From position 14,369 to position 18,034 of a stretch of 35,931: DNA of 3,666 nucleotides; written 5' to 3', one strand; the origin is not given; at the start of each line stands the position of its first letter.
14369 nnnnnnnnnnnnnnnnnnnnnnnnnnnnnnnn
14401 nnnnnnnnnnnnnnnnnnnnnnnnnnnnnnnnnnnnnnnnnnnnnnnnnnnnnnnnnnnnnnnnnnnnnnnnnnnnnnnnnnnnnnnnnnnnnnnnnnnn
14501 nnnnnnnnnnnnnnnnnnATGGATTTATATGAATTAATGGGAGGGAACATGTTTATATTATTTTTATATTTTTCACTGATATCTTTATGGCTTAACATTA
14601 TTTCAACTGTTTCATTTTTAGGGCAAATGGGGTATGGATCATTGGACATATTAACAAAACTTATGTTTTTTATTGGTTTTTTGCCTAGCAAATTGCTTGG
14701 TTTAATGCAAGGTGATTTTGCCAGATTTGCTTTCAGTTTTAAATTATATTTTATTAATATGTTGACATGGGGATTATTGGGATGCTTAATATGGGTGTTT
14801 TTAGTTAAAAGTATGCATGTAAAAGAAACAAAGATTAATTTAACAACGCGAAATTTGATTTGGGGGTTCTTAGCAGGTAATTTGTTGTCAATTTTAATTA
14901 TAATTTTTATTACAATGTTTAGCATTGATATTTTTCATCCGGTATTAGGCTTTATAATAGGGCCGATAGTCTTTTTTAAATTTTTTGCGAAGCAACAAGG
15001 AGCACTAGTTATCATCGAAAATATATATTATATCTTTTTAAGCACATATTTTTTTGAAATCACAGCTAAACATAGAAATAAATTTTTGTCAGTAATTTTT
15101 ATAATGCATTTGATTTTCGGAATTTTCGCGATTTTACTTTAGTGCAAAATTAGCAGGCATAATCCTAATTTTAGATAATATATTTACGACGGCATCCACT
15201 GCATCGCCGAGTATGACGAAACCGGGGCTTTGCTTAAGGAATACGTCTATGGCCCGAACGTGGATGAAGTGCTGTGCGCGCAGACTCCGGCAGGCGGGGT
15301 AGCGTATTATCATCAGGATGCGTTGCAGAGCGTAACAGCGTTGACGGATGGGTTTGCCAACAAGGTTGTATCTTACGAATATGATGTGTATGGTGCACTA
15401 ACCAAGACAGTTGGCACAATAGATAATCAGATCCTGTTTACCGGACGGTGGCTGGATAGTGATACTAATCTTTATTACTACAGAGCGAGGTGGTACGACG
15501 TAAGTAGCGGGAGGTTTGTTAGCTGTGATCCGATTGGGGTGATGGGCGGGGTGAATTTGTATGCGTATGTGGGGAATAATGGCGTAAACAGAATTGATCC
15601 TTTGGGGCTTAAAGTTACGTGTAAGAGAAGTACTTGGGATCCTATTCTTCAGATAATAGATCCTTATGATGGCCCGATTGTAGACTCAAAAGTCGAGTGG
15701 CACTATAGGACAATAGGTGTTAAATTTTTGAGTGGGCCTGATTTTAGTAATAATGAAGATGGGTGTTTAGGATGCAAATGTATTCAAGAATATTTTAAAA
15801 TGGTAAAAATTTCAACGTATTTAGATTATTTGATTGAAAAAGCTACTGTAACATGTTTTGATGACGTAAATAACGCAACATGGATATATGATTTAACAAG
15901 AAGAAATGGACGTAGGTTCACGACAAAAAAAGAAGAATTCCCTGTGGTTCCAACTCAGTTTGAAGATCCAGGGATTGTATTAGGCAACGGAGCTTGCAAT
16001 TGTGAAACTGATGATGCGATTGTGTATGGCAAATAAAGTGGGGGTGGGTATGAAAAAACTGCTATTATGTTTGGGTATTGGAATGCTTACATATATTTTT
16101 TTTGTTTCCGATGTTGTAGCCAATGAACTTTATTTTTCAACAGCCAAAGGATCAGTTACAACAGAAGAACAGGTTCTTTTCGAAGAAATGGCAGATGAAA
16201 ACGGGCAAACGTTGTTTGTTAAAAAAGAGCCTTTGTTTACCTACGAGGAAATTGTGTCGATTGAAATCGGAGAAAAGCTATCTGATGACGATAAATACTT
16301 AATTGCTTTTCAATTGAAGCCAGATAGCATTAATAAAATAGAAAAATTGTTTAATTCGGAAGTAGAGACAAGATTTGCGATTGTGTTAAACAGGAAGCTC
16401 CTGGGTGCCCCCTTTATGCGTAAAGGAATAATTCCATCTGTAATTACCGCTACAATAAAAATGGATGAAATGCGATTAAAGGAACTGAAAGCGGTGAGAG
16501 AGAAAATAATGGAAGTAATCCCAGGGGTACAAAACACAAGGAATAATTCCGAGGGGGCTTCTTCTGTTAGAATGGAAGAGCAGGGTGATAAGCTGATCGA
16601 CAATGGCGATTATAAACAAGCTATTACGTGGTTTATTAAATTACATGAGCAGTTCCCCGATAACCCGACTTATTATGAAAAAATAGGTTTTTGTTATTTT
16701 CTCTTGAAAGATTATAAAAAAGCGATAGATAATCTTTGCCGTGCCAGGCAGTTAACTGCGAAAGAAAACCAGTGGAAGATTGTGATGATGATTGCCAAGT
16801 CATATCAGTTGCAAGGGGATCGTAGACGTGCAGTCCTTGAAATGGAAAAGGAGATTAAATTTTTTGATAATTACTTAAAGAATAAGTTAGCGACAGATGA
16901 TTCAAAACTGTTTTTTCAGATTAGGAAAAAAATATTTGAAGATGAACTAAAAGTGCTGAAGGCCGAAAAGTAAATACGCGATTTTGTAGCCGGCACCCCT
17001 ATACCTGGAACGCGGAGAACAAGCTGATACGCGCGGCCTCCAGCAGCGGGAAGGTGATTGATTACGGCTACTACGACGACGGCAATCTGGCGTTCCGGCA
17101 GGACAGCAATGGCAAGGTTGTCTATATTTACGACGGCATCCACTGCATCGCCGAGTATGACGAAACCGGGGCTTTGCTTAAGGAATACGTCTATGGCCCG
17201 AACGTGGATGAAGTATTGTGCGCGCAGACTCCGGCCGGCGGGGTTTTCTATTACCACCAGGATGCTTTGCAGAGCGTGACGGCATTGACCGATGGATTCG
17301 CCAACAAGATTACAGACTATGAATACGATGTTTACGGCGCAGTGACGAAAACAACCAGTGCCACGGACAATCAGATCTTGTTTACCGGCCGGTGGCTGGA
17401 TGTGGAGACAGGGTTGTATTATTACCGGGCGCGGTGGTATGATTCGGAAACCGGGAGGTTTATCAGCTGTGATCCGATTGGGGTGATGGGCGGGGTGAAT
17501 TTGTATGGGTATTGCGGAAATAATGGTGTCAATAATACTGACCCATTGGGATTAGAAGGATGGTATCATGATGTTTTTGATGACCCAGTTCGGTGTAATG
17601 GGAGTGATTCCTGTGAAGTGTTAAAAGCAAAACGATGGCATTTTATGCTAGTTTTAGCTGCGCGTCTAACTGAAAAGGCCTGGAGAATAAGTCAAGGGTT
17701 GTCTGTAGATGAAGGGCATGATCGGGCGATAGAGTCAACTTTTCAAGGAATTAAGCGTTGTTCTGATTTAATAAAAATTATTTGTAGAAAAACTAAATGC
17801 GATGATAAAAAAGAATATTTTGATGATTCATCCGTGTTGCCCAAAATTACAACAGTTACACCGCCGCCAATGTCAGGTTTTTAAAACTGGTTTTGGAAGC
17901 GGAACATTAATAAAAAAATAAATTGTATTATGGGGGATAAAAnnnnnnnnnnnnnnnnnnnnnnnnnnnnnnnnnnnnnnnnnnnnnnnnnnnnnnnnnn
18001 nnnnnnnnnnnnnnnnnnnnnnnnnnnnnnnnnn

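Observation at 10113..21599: Rhs polymorphic-toxin locus with four orphan toxin/immunity cassettes and a decayed terminal remnant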

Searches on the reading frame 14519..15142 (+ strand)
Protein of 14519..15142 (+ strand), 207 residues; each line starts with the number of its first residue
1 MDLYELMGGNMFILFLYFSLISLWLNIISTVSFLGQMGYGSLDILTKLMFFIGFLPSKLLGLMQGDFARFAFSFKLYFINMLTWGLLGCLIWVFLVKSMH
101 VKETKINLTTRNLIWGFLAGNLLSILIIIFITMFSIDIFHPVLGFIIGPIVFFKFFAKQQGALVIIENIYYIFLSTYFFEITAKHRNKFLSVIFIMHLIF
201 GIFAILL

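Call 6: search_protein_families(library=pfam, proteins=[window:14519-15142:+], max_evalue=0.01)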
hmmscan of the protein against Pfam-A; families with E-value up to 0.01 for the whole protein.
window:14519-15142:+ (207 aa): 0 families

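Call 7: search_protein_families(library=ncbifam, proteins=[window:14519-15142:+], max_evalue=0.01)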
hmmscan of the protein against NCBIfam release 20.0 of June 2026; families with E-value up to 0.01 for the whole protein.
window:14519-15142:+ (207 aa): 0 families

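Call 22: search_protein_families(library=pfam, proteins=[window:14519-15142:+], max_evalue=10)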
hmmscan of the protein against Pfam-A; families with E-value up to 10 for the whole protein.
window:14519-15142:+ (207 aa): 0 families

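Call 89: find_encoding_contigs(protein=window:14519-15142:+, flank=5000, max_places=6)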
Protein window:14519-15142:+ (207 aa): 3 contigs read that carry it; 3 places shown.
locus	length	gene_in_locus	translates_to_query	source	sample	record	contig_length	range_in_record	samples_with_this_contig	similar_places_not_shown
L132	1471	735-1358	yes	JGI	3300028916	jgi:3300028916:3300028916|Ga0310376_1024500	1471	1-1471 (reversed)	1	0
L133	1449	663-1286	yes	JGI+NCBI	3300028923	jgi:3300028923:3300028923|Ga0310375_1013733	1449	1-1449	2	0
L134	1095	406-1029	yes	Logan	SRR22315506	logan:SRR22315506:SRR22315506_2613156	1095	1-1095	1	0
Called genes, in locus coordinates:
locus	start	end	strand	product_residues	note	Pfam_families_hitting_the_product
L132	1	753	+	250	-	?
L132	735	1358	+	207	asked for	-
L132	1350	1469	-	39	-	?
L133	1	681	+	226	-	?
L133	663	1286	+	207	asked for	-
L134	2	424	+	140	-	?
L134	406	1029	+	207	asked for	-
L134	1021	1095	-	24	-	?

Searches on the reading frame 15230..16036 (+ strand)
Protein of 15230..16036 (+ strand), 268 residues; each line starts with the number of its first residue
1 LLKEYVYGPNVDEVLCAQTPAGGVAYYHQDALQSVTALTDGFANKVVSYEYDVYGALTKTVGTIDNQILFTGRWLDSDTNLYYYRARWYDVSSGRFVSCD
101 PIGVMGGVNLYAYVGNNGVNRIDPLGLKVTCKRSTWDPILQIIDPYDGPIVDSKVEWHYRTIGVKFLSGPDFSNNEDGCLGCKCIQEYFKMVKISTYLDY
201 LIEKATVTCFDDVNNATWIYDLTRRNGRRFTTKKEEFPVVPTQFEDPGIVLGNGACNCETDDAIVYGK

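Call 6: search_protein_families(library=pfam, proteins=[window:15230-16036:+], max_evalue=0.01)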
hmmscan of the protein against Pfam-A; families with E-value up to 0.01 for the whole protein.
window:15230-16036:+ (268 aa): 0 families

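Call 7: search_protein_families(library=ncbifam, proteins=[window:15230-16036:+], max_evalue=0.01)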
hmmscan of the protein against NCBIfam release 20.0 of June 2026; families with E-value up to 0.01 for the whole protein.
window:15230-16036:+ (268 aa): 2 families
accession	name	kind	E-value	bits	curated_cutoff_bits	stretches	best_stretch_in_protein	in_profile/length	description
TIGR03696.1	Rhs_assc_core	domain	9.1e-25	87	32.5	1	51-127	1-76/76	RHS repeat-associated core domain-containing protein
NF041261.1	RHS_core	equivalog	2.8e-14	51.9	2000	1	17-127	1150-1261/1261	RHS element core protein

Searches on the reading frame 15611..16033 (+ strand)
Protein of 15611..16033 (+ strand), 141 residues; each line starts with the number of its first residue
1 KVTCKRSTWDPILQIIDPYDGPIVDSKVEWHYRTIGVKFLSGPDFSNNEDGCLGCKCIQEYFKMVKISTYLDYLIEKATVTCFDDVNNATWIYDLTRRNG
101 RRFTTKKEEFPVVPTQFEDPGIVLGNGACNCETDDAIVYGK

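Call 14: search_protein_families(library=pfam, proteins=[window:15611-16033:+], max_evalue=10)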
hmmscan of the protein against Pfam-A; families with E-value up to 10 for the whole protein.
seq(141 aa): 1 family
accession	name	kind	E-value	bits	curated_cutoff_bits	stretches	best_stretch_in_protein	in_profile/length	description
PF08757.17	CotH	-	0.14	12.1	23.8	1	59-99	162-200/322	CotH kinase protein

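Call 51: find_homologous_proteins(query=window:15611-16033:+, max_evalue=10)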
Query seq(141 aa) (141 aa): 1 proteins with E <= 10 among 4 candidates.
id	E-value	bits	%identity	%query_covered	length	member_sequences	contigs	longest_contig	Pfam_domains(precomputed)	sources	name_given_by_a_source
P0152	7.1e-70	252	97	79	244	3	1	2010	-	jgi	jgi:Rhs family protein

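Call 52: find_encoding_contigs(protein=P0152, flank=10000, max_places=10)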
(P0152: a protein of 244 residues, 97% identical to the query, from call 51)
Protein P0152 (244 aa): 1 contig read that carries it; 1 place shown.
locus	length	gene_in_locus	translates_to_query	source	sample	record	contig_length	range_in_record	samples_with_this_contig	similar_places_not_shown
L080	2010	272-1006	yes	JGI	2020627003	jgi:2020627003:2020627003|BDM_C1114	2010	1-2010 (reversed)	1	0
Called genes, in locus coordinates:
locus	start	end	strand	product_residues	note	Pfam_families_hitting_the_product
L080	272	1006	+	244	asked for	-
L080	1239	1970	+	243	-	PF13414:TPR_11 (faint), PF07719:TPR_2 (faint), PF12895:ANAPC3 (faint)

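Call 76: search_solved_structures(query=window:15611-16033:+, max_evalue=5)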
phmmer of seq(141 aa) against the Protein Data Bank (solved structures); distinct sequences matched with E-value up to 5: 3.
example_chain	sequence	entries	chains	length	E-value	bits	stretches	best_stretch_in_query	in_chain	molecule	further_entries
8ah9_A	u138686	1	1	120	0.36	14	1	81-118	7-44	RAbetaB-16.1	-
6mea_A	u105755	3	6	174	1.3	12.2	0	31-68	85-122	Replicase polyprotein 1ab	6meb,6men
9vtp_H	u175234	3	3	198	1.4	12.1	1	29-63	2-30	CRISPR-associated protein, Csy4 family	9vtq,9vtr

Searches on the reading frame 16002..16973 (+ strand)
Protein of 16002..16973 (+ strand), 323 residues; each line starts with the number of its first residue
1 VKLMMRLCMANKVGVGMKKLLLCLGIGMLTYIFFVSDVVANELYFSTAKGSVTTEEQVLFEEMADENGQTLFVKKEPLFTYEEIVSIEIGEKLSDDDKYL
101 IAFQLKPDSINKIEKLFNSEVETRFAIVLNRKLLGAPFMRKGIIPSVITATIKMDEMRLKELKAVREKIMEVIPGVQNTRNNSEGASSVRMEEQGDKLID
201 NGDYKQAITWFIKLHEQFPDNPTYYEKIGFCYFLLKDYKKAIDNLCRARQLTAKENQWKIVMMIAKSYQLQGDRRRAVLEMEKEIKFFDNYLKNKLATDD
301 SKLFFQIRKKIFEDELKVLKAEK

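Call 6: search_protein_families(library=pfam, proteins=[window:16002-16973:+], max_evalue=0.01)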
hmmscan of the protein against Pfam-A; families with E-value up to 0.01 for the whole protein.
window:16002-16973:+ (323 aa): 12 families
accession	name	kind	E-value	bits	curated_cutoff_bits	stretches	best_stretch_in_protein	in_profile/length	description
PF07719.23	TPR_2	-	1.8e-07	31.2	27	0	224-245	3-24/34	Tetratricopeptide repeat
PF13414.12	TPR_11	-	6.9e-06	26.1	26.8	1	195-234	1-40/42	TPR repeat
PF22599.2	SecDF_P1_head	-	9.4e-06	25.9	27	1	64-143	7-84/114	SecDF, P1 head subdomain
PF12895.13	ANAPC3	-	1.2e-05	25.9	27.2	1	200-248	1-49/82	Anaphase-promoting complex, cyclosome, subunit 3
PF13424.12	TPR_12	-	6e-05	23.6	30.1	1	200-251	15-74/77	Tetratricopeptide repeat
PF13174.12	TPR_6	-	0.00014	22.8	26.3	0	227-243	5-21/33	Tetratricopeptide repeat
PF00515.34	TPR_1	-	0.00015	21.8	27.8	0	228-243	7-22/34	Tetratricopeptide repeat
PF13181.12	TPR_8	-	0.00036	20.9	25.7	0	224-248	3-27/34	Tetratricopeptide repeat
PF13428.12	TPR_14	-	0.0011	19.9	23.5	0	198-227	11-40/44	Tetratricopeptide repeat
PF25575.1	TPR_BSK1_C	-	0.0019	18.5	42.2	1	188-260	42-112/118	Serine/threonine-protein kinase BSK1-like, TPR repeats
PF14559.12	TPR_19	-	0.0031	18.2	25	1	198-243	1-46/68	Tetratricopeptide repeat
PF13432.12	TPR_16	-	0.0032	18.3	32.7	1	194-247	3-55/65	Tetratricopeptide repeat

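Call 7: search_protein_families(library=ncbifam, proteins=[window:16002-16973:+], max_evalue=0.01)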
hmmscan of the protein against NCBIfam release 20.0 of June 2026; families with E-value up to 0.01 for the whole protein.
window:16002-16973:+ (323 aa): 10 families
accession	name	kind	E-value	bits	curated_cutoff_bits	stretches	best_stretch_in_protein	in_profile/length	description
TIGR02917.1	PEP_TPR_lipo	equivalog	4.9e-06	24.7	312.2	1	187-277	362-452/899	XrtA/PEP-CTERM system TPR-repeat protein PrsT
NF040959.1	MamA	equivalog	1e-05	25.1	200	1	198-286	81-167/204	magnetosome protein MamA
TIGR01129.1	secD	equivalog_domain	7.3e-05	22.1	244.4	1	55-146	111-201/397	protein translocase subunit SecD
TIGR02552.1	LcrH_SycD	equivalog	0.00024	20.8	104.8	1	200-278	30-106/136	SycD/LcrH family type III secretion system chaperone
NF009583.0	PRK13024.1-3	subfamily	0.00031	18.9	721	1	57-154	143-242/755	protein translocase subunit SecDF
NF047371.1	FlcA_CTERM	equivalog_domain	0.00037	19.1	300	1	193-275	443-524/646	periplasmic flagellar collar protein FlcA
NF011315.0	PRK14726.1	equivalog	0.00051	18.2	1249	1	55-148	237-327/855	protein translocase subunit SecDF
TIGR03302.1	OM_YfiO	subfamily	0.0012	18.4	81.4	1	183-270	28-119/239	outer membrane protein assembly factor BamD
TIGR02795.1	tol_pal_ybgF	equivalog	0.0051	17.4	90.1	1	192-282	6-100/119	tol-pal system protein YbgF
NF047558.1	TPR_END_plus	domain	0.0088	16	32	0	230-253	7-30/56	TPR end-of-group domain-containing protein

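Call 22: search_protein_families(library=pfam, proteins=[window:16050-16973:+], max_evalue=10)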
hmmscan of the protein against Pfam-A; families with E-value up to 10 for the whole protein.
window:16050-16973:+ (307 aa): 15 families
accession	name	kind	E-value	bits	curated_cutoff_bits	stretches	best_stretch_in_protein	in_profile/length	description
PF07719.23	TPR_2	-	1.5e-07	31.5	27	2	208-229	3-24/34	Tetratricopeptide repeat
PF13414.12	TPR_11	-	5.9e-06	26.3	26.8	1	179-218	1-40/42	TPR repeat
PF22599.2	SecDF_P1_head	-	8.5e-06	26.1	27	1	48-127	7-84/114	SecDF, P1 head subdomain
PF12895.13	ANAPC3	-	1e-05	26.1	27.2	1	184-232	1-49/82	Anaphase-promoting complex, cyclosome, subunit 3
PF13424.12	TPR_12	-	5.3e-05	23.8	30.1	1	183-235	14-74/77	Tetratricopeptide repeat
PF13174.12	TPR_6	-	0.00011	23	26.3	1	211-227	5-21/33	Tetratricopeptide repeat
PF00515.34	TPR_1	-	0.00013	22.1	27.8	1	212-227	7-22/34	Tetratricopeptide repeat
PF13181.12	TPR_8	-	0.00029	21.2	25.7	1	208-232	3-27/34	Tetratricopeptide repeat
PF13428.12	TPR_14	-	0.0009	20.2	23.5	1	182-211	11-40/44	Tetratricopeptide repeat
PF25575.1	TPR_BSK1_C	-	0.0017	18.7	42.2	1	172-244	42-112/118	Serine/threonine-protein kinase BSK1-like, TPR repeats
PF13432.12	TPR_16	-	0.0028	18.5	32.7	1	178-231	3-55/65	Tetratricopeptide repeat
PF14559.12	TPR_19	-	0.0029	18.4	25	1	182-227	1-46/68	Tetratricopeptide repeat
PF14156.11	AbbA_antirepres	-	0.015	15.6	27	1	177-199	39-61/63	Antirepressor AbbA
PF11846.14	Wzy_C_2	-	0.12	12.7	28.5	1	184-238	125-178/191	Virulence factor membrane-bound polymerase, C-terminal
PF22883.1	Consortin_N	-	0.47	10.9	27.7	0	207-227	7-27/52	Consortin, N-terminal domain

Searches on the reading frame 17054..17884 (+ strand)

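Call 6: search_protein_families(library=pfam, proteins=[window:17054-17884:+], max_evalue=0.01)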
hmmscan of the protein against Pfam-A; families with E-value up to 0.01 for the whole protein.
window:17054-17884:+ (276 aa): 0 families

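Call 7: search_protein_families(library=ncbifam, proteins=[window:17054-17884:+], max_evalue=0.01)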
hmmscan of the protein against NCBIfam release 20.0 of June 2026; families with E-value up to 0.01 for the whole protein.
window:17054-17884:+ (276 aa): 2 families
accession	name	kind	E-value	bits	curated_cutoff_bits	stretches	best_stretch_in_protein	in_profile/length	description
TIGR03696.1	Rhs_assc_core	domain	3.7e-27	94.6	32.5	1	91-167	1-76/76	RHS repeat-associated core domain-containing protein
NF041261.1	RHS_core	equivalog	2.2e-15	55.6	2000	1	57-167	1150-1261/1261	RHS element core protein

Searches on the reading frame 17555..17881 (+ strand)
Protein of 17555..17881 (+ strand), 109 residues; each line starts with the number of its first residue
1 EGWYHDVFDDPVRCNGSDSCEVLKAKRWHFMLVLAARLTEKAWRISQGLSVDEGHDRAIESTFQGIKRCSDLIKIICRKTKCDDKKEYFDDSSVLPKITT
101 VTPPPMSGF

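Call 14: search_protein_families(library=pfam, proteins=[window:17555-17881:+], max_evalue=10)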
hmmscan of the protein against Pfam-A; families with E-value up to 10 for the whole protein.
seq(109 aa): 1 family
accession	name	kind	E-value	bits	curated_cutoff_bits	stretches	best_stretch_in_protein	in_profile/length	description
PF11043.13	Anti-RecBCD_p2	-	0.051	14.1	25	1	9-69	9-72/97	Bacteriophage P22, anti-RecBCD protein 2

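Call 77: search_solved_structures(query=window:17555-17881:+, max_evalue=5)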
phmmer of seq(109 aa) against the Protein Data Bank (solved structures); distinct sequences matched with E-value up to 5: 1.
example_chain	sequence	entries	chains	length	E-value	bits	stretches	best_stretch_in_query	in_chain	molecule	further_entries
8b1t_A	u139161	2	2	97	0.28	14.3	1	9-68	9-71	Anti-RecBCD protein 2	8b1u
